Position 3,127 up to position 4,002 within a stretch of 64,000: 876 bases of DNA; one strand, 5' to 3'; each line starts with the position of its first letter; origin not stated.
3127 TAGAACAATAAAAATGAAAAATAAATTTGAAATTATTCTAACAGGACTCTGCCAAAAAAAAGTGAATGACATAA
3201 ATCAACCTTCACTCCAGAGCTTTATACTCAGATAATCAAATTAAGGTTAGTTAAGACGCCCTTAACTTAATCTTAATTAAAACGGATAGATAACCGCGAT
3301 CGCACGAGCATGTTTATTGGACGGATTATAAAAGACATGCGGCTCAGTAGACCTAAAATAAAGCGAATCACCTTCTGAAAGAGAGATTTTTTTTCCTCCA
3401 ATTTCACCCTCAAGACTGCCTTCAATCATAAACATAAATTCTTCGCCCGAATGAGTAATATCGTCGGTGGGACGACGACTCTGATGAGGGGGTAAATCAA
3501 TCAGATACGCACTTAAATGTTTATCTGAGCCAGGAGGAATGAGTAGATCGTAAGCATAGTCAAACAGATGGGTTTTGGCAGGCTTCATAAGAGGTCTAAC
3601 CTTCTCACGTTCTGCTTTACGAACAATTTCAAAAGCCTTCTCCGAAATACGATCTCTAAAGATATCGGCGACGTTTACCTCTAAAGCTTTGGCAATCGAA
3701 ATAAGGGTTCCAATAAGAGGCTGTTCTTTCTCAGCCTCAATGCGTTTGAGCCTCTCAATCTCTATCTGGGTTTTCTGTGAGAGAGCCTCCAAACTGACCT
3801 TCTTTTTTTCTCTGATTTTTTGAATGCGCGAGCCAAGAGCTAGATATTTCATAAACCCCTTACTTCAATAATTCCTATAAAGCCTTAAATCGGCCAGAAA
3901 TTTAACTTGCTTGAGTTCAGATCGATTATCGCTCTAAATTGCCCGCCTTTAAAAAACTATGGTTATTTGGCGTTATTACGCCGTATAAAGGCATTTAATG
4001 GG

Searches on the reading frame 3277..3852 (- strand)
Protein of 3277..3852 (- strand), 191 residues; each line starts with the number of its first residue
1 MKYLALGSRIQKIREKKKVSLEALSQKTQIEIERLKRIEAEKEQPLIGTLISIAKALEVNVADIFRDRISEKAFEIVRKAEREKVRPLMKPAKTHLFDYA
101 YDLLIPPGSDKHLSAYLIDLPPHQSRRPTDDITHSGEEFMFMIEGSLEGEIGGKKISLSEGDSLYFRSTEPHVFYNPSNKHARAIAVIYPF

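Call 31: search_protein_families(library=pfam, proteins=[window:3277-3852:-], max_evalue=0.01)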
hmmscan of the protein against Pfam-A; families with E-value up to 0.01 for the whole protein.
window:3277-3852:- (191 aa): 7 families
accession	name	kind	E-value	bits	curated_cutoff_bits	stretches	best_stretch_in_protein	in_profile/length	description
PF07883.17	Cupin_2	-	3.2e-14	52.8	27.2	1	118-187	3-69/70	Cupin domain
PF12844.13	HTH_19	-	1.6e-07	31.6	30.2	1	7-60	1-54/64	Helix-turn-helix domain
PF13443.12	HTH_26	-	6.5e-07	29.9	22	1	9-66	1-59/63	Cro/C1-type HTH DNA-binding domain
PF01381.28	HTH_3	-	7.1e-06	26.4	23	1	10-63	1-54/55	Helix-turn-helix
PF13413.12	HTH_25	-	0.00011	22.4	24.6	1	11-47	3-39/62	Helix-turn-helix domain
PF13560.12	HTH_31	-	0.0016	19.1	27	1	5-62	1-59/64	Helix-turn-helix domain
PF05899.18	Cupin_3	-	0.0051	16.9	23.5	1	137-168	26-58/74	EutQ-like cupin domain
